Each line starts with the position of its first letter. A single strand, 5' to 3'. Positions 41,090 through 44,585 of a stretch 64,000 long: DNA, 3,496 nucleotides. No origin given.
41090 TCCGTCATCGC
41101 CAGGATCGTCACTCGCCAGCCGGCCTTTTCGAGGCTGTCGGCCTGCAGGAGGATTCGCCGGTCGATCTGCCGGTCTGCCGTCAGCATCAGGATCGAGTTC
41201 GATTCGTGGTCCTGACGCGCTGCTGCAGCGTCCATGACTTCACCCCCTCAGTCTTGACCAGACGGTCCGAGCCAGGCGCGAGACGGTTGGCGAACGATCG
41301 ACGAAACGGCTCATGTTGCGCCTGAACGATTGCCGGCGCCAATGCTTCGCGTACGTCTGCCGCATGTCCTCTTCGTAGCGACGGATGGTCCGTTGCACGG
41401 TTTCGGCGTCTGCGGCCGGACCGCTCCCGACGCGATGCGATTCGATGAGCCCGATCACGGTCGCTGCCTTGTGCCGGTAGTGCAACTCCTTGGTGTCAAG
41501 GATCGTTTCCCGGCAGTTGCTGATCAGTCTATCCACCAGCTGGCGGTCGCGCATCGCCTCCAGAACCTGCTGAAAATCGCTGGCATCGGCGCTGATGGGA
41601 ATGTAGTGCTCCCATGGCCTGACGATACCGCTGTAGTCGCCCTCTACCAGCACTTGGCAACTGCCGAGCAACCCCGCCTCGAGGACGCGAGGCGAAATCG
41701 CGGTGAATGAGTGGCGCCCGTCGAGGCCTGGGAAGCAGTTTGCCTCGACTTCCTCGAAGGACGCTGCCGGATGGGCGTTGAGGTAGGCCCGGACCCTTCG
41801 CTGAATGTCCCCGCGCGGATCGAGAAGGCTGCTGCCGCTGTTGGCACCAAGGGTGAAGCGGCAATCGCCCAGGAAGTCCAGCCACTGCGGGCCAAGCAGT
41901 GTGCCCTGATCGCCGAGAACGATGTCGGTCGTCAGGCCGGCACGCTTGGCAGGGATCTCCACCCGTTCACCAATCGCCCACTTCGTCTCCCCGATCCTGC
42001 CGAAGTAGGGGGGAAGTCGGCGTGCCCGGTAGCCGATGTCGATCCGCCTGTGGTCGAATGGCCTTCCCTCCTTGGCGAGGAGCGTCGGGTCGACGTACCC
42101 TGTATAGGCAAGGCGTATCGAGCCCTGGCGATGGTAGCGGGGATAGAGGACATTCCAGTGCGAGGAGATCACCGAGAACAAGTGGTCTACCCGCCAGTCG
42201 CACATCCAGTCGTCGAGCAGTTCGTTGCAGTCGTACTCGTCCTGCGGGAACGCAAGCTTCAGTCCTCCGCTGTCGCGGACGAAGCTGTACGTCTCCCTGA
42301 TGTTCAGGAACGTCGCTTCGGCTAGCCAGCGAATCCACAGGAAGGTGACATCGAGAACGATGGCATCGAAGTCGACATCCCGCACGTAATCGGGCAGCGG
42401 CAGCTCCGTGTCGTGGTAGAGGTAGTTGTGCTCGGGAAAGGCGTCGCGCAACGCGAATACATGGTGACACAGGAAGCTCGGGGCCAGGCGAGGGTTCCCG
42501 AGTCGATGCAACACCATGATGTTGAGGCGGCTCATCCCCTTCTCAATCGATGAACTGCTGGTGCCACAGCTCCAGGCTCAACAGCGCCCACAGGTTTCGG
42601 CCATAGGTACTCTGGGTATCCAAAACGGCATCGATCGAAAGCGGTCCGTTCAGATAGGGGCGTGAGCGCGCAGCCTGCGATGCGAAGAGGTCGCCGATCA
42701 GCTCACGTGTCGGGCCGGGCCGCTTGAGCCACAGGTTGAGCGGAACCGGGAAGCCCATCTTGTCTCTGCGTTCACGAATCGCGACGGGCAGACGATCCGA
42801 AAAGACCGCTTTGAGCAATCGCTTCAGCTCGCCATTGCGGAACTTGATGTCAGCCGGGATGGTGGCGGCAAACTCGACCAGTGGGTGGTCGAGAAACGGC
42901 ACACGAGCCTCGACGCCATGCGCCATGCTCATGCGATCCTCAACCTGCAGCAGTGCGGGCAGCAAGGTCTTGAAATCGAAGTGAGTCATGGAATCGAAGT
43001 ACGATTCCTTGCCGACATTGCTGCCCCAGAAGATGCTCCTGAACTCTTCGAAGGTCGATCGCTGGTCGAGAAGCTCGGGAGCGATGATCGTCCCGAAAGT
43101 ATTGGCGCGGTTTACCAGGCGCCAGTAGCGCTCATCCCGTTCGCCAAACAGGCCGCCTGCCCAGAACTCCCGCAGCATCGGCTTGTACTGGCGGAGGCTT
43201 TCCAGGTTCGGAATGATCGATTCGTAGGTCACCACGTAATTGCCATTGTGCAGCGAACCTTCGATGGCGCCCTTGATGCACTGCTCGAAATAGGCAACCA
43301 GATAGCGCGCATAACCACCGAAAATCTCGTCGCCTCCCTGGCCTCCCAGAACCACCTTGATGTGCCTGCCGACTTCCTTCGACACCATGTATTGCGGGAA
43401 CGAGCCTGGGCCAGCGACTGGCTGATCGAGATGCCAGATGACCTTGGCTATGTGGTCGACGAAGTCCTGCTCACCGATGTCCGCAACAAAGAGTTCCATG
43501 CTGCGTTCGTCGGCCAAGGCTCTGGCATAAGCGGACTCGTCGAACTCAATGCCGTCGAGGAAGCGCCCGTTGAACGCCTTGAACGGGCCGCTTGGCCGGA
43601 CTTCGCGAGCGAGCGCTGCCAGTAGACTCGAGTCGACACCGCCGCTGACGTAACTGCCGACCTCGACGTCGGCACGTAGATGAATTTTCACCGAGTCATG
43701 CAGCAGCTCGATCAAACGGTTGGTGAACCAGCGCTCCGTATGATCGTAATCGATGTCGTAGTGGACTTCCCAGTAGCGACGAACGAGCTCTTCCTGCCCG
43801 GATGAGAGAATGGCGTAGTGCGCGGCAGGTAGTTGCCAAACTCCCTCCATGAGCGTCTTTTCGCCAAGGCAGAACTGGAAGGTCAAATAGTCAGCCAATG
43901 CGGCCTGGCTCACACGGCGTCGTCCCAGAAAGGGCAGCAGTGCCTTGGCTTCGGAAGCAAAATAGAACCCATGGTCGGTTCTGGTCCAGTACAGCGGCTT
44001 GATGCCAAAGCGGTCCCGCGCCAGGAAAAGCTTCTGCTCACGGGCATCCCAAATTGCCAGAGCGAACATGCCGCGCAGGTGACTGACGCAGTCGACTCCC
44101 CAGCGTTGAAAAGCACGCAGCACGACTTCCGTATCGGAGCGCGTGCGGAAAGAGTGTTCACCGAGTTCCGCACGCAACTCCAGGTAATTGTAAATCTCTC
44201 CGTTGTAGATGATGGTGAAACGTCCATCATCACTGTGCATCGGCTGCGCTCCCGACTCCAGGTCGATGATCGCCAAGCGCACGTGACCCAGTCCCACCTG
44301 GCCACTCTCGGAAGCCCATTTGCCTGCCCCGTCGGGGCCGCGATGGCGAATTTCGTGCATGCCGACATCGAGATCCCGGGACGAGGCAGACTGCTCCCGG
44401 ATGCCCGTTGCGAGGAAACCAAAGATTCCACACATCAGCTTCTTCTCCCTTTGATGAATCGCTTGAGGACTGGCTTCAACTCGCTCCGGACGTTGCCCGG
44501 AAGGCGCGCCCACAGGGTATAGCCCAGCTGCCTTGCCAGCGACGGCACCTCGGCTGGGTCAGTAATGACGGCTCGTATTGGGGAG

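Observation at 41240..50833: Alternating AsnB-like amidotransferases and an uncharacterised ~430-aa CgeB-like unit, three copies of each in the locus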

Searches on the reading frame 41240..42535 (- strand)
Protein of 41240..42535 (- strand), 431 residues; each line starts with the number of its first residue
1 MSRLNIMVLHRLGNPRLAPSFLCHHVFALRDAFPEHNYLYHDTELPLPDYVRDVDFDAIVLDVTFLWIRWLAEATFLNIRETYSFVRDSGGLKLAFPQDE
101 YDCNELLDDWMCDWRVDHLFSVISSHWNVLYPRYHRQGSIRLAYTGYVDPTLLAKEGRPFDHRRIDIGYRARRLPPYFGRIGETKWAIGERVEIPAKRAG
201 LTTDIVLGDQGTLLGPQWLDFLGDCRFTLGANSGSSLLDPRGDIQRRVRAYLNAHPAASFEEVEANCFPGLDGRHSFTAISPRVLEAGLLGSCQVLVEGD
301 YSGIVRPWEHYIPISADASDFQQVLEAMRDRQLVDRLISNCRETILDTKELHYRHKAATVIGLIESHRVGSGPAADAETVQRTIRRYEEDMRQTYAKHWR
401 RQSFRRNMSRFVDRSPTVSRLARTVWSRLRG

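Call 3: search_protein_families(library=pfam, proteins=[window:41240-42535:-], max_evalue=0.01)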
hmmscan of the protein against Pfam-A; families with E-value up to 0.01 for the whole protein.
window:41240-42535:- (431 aa): 0 families

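Call 5: search_protein_families(library=ncbifam, proteins=[window:41240-42535:-], max_evalue=1)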
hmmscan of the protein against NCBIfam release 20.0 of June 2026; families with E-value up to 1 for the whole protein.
window:41240-42535:- (431 aa): 1 family
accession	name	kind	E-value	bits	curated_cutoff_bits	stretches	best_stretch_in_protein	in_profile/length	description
NF053548.1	violacein_VioC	equivalog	0.11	11.6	760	1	305-398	97-191/429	NADP-dependent violacein biosynthesis oxygenase VioC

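Call 7: search_solved_structures(query=A1, max_evalue=10, show_alignments=2)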
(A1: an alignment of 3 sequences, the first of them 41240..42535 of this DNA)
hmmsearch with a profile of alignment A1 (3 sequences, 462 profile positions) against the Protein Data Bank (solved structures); distinct sequences matched with E-value up to 10: 1.
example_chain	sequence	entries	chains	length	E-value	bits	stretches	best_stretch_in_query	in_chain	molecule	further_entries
5l0r_A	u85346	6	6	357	0.088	15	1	299-334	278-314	Protein O-glucosyltransferase 1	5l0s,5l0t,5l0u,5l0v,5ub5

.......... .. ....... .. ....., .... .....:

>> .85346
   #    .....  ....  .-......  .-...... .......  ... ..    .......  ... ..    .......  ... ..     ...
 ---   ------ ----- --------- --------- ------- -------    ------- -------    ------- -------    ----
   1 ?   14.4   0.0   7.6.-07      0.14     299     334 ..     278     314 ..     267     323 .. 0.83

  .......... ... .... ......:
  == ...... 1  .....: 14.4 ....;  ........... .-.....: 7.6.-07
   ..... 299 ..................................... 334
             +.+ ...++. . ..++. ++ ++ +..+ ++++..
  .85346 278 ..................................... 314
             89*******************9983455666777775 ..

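Call 23: list_cluster_members(proteins=[P0001, window:41240-42535:-, window:48158-50833:-, window:42543-44435:-, window:54033-55706:-])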
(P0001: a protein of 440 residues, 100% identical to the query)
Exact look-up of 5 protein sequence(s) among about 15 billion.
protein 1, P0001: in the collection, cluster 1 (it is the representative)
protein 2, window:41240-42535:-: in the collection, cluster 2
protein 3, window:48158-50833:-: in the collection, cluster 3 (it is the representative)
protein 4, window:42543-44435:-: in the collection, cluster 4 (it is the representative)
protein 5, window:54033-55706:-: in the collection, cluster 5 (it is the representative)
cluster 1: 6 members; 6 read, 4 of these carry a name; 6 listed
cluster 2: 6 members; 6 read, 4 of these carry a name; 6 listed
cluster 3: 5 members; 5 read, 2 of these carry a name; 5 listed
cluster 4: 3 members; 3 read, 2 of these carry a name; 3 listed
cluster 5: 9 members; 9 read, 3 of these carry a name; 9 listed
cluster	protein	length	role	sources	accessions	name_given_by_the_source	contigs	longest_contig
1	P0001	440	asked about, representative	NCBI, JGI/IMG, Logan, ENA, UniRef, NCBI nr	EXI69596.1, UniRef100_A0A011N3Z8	MAG: hypothetical protein AW08_00089 [Candidatus Accumulibacter adjunctus] | Glycosyltransferase family 1 protein n=1 Tax=Candidatus Accumulibacter adjunctus ...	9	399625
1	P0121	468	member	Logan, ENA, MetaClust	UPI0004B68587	status=active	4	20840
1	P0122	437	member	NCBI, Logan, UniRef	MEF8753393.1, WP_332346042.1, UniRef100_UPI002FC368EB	MAG: glycosyltransferase [Accumulibacter sp.] | glycosyltransferase n=1 Tax=Accumulibacter sp. TaxID=2053492 RepID=UPI002FC368EB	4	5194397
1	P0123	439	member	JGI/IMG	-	hypothetical protein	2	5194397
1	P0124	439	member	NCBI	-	-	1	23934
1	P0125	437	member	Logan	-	-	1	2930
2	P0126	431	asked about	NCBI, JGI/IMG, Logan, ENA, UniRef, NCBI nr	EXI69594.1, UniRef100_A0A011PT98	MAG: hypothetical protein AW08_00087 [Candidatus Accumulibacter adjunctus] | Glycosyl transferase CAP10 domain-containing protein n=1 Tax=Candidatus Accumulibacter ...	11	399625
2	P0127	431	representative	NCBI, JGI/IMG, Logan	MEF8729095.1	MAG: hypothetical protein V5B34_12910 [Accumulibacter sp.] | hypothetical protein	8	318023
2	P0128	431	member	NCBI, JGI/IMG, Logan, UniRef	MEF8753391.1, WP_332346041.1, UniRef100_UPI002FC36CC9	MAG: hypothetical protein V5B60_05545 [Accumulibacter sp.] | hypothetical protein | hypothetical protein n=1 Tax=Accumulibacter sp. TaxID=2053492 RepID=UPI002FC36CC9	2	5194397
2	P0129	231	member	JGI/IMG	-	hypothetical protein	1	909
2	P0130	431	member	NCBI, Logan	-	-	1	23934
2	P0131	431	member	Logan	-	-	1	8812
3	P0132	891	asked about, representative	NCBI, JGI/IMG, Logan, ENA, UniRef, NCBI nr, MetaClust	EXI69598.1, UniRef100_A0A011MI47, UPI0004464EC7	MAG: putative teichuronic acid biosynthesis glycosyltransferase TuaH [Candidatus ... | Teichuronic acid biosynthesis glycosyltransferase TuaH n=1 Tax=Candidatus Accumulibacter ... | status=active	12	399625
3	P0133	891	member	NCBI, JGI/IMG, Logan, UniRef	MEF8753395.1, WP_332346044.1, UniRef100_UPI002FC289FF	MAG: glycosyltransferase [Accumulibacter sp.] | glycosyltransferase involved in cell wall biosynthesis | glycosyltransferase n=1 Tax=Accumulibacter sp. TaxID=2053492 RepID=UPI002FC289FF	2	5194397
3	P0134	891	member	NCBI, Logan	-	-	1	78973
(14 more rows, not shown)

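Call 79: find_homologous_proteins(query=window:41240-42535:-, max_evalue=0.00001)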
Query window:41240-42535:- (431 aa): 403 proteins with E <= 0.00001 among 8000 candidates; the best 120 are listed.
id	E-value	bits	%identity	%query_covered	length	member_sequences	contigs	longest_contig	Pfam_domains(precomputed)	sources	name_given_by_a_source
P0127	2.7e-287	971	96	100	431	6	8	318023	-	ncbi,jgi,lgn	ncbi:MAG: hypothetical protein V5B34_12910 [Accumulibacter sp.]|jgi:hypothetical protein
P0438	1.6e-258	876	87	100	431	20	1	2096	-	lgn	-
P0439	6.0e-252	854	85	100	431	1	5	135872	-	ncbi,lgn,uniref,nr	ncbi:hypothetical protein [Accumulibacter sp.]|uniref:hypothetical protein n=1 Tax=Accumulibacter sp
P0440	1.4e-199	682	66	100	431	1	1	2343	-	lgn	-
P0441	5.6e-199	680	67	100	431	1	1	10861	-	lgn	-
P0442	3.7e-196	670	65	100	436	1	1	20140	-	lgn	-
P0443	1.5e-193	662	65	100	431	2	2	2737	-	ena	-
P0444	1.6e-192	658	65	100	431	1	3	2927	-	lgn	-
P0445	4.1e-189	647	64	100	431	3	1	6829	-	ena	-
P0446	3.8e-186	637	63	100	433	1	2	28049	-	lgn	-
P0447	1.1e-183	629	63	98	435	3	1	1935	-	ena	-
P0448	7.7e-183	626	61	99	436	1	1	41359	-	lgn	-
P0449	9.5e-181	620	60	100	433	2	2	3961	-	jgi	jgi:hypothetical protein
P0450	8.1e-180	617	59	100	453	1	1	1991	-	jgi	jgi:hypothetical protein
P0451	2.5e-178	612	60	100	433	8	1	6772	-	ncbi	-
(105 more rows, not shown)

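Call 90: predict_structure(alignment_id=A3)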
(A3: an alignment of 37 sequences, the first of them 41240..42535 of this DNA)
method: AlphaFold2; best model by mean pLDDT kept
length: 431 residues; sequences in the alignment: 37
mean_pLDDT: 90.1   pTM: 0.86
mean pLDDT of the five models: 90.1, 89.3, 89.3, 87.8, 86.8
residues with pLDDT >= 90: 297; 70-90: 110; 50-70: 23; < 50: 1
segments of 3 or more residues with pLDDT < 50: none
pLDDT, mean of each block of 10 residues (from residue 1): 91 83 88 95 93 94 92 91 94 94 95 96 92 95 78 81 96 90 93 97 90 81 95 92 94 94 96 91 90 95 93 97 98 97 89 88 92 84 96 92 78 66 64 43
secondary structure, 60 per line:
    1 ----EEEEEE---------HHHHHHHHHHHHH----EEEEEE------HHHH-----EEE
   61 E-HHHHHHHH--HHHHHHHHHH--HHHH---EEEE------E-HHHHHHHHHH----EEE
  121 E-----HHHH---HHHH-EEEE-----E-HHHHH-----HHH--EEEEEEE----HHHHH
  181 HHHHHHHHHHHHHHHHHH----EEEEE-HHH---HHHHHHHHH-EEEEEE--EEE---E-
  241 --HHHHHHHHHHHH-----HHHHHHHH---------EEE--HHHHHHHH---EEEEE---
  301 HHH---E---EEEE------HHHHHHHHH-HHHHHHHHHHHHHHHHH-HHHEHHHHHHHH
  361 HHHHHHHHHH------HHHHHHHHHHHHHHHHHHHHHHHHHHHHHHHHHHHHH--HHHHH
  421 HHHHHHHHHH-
elements in order: E5-10 H20-32 E37-42 H49-52 E58-61 H63-70 H73-82 H85-88 E92-95 H104-113 E118-121 H127-130 H134-137 E139-142 H150-154 E165-171 H176-198 E203-207 H215-223 E225-230 E233-235 H243-254 H260-267 E277-279 H282-289 E293-297 E311-314 H321-329 H331-347 H353-370 H377-413 H416-430

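Call 92: fold_search(model_id=the predicted structure, library=pdb)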
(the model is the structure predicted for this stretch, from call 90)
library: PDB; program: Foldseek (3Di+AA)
matches with E <= 10: 1100; with E <= 0.001: 94
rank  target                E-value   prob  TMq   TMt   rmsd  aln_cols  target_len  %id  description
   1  6d9t                  6.0e-09  1.00  0.51  0.57   7.0       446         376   11  BshA from Staphylococcus aureus complexed with UDP (released 2019-05-08)
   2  6n1x                  1.6e-08  1.00  0.51  0.57   6.7       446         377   10  BshA from Staphylococcus aureus complexed with UDP and N-acetylglucosamine (released 2019-08-21)
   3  1y8z_A                1.8e-08  1.00  0.49  0.53   6.9       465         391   11  alpha-glucosyltransferase in complex with UDP and a 13-mer DNA containing a HMU base at 1.9 A resolution (released 2005-08-30)
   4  5d01_B                2.7e-08  1.00  0.50  0.59   6.7       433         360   12  Crystal structure of BshA from B. subtilis complexed with N-acetylglucosaminyl-malate (released 2016-09-07)
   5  5d00_A                3.6e-08  1.00  0.50  0.59   6.7       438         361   12  Crystal structure of BshA from B. subtilis complexed with N-acetylglucosaminyl-malate and UMP (released 2016-09-07)
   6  5d00_B                2.2e-07  1.00  0.48  0.57   6.9       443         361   12  Crystal structure of BshA from B. subtilis complexed with N-acetylglucosaminyl-malate and UMP (released 2016-09-07)
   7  5d01_A                2.5e-07  1.00  0.49  0.58   7.1       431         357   13  Crystal structure of BshA from B. subtilis complexed with N-acetylglucosaminyl-malate (released 2016-09-07)
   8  1y6f_A                2.7e-07  1.00  0.48  0.52   7.5       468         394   12  alpha-glucosyltransferase in complex with UDP-glucose and DNA containing an abasic site (released 2005-08-30)
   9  1y6f_B                2.7e-07  1.00  0.48  0.52   7.3       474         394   12  alpha-glucosyltransferase in complex with UDP-glucose and DNA containing an abasic site (released 2005-08-30)
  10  3mbo_D                3.5e-07  1.00  0.50  0.58   6.0       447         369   10  Crystal Structure of the Glycosyltransferase BaBshA bound with UDP and L-malate (released 2010-09-29)
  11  1y6g_A                3.7e-07  1.00  0.48  0.52   7.7       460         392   12  alpha-glucosyltransferase in complex with UDP and a 13_mer DNA containing a HMU base at 2.8 A resolution (released 2005-08-30)
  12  2gej                  4.2e-07  1.00  0.46  0.53  10.6       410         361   12  Crystal Structure of phosphatidylinositol mannosyltransferase (PimA) from Mycobacterium smegmatis in complex with GDP-Ma (released 2007-04-03)
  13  3mbo_C                5.6e-07  1.00  0.50  0.57   6.5       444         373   10  Crystal Structure of the Glycosyltransferase BaBshA bound with UDP and L-malate (released 2010-09-29)
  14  3mbo_G                9.4e-07  1.00  0.49  0.57   6.9       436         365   10  Crystal Structure of the Glycosyltransferase BaBshA bound with UDP and L-malate (released 2010-09-29)
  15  3oka_A                9.4e-07  1.00  0.49  0.55   6.9       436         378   11  Crystal structure of Corynebacterium glutamicum PimB' in complex with GDP-Man (triclinic crystal form) (released 2010-09-15)
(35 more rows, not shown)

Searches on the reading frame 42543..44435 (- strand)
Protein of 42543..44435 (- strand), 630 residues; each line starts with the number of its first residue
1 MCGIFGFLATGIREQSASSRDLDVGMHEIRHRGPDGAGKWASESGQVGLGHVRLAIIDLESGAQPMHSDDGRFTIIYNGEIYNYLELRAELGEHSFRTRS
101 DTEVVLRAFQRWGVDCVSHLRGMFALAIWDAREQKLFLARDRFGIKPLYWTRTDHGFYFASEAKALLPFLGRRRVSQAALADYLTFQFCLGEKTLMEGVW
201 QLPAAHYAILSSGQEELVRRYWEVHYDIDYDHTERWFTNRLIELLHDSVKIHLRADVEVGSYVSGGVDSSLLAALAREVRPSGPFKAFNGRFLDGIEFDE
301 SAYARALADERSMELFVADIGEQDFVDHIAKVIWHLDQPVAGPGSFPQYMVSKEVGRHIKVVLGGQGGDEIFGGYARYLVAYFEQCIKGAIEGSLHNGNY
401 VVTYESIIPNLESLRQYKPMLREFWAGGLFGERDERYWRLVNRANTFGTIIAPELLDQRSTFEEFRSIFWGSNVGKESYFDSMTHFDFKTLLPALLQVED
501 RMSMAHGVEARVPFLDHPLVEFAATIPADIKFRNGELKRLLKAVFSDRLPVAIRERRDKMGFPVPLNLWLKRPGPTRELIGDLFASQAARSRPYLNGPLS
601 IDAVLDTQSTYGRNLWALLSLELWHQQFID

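Call 3: search_protein_families(library=pfam, proteins=[window:42543-44435:-], max_evalue=0.01)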
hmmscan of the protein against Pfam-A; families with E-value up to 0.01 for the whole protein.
window:42543-44435:- (630 aa): 4 families
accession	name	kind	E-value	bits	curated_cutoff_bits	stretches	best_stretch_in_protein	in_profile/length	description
PF00733.27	Asn_synthase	-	1e-91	308.7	21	1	242-626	3-354/354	Asparagine synthase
PF13537.11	GATase_7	-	1.1e-50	171.2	25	1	51-167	1-122/123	Glutamine amidotransferase domain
PF13522.11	GATase_6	-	2.7e-48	163.7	27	1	34-162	1-130/130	Glutamine amidotransferase domain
PF12481.13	DUF3700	-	0.00016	21.7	27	1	116-162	125-171/228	Aluminium induced protein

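Call 5: search_protein_families(library=ncbifam, proteins=[window:42543-44435:-], max_evalue=1)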
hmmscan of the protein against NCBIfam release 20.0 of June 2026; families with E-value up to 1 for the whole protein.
window:42543-44435:- (630 aa): 12 families
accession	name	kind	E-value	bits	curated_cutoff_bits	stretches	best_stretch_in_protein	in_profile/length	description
TIGR01536.1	asn_synth_AEB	equivalog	1e-154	516.4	267.1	1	2-562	1-517/517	asparagine synthase (glutamine-hydrolyzing)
TIGR03108.1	eps_aminotran_1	hypoth_equivalog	3.4e-127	425.7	816.9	1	1-623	1-623/628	XrtA/PEP-CTERM system amidotransferase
TIGR03104.1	trio_amidotrans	equivalog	8.6e-109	364.4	570.1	2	1-378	1-383/589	N-acetylglutaminylglutamine amidotransferase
NF006949.0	PRK09431.1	equivalog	2.6e-85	287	499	3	1-169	1-168/554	asparagine synthase B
NF033535.1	lass_lactam_cya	exception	1.3e-79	268.5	525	2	1-374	1-378/668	lasso peptide isopeptide bond-forming cyclase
NF033561.1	macrolact_Ik_Al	subfamily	9.5e-23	80.6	300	2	130-380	87-339/561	albusnodin/ikarugamycin family macrolactam cyclase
TIGR01134.1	purF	equivalog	1.8e-14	53.9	350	1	44-167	63-200/432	amidophosphoribosyltransferase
NF001484.0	PRK00331.1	subfamily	9.5e-12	44.1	381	1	43-169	63-201/601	isomerizing glutamine--fructose-6-phosphate transaminase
TIGR01135.1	glmS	equivalog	7e-11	41.3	418.05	1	43-169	62-200/607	glutamine--fructose-6-phosphate transaminase (isomerizing)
TIGR00268.2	TIGR00268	equivalog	0.031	13.6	150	1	263-322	20-78/259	ATP-dependent sacrificial sulfur transferase LarE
TIGR00552.1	nadE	equivalog_domain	0.08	12.1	63.65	1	239-327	7-93/251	NAD(+) synthase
NF010587.0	PRK13980.1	equivalog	0.22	10.7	255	1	238-279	15-54/267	NAD+ synthase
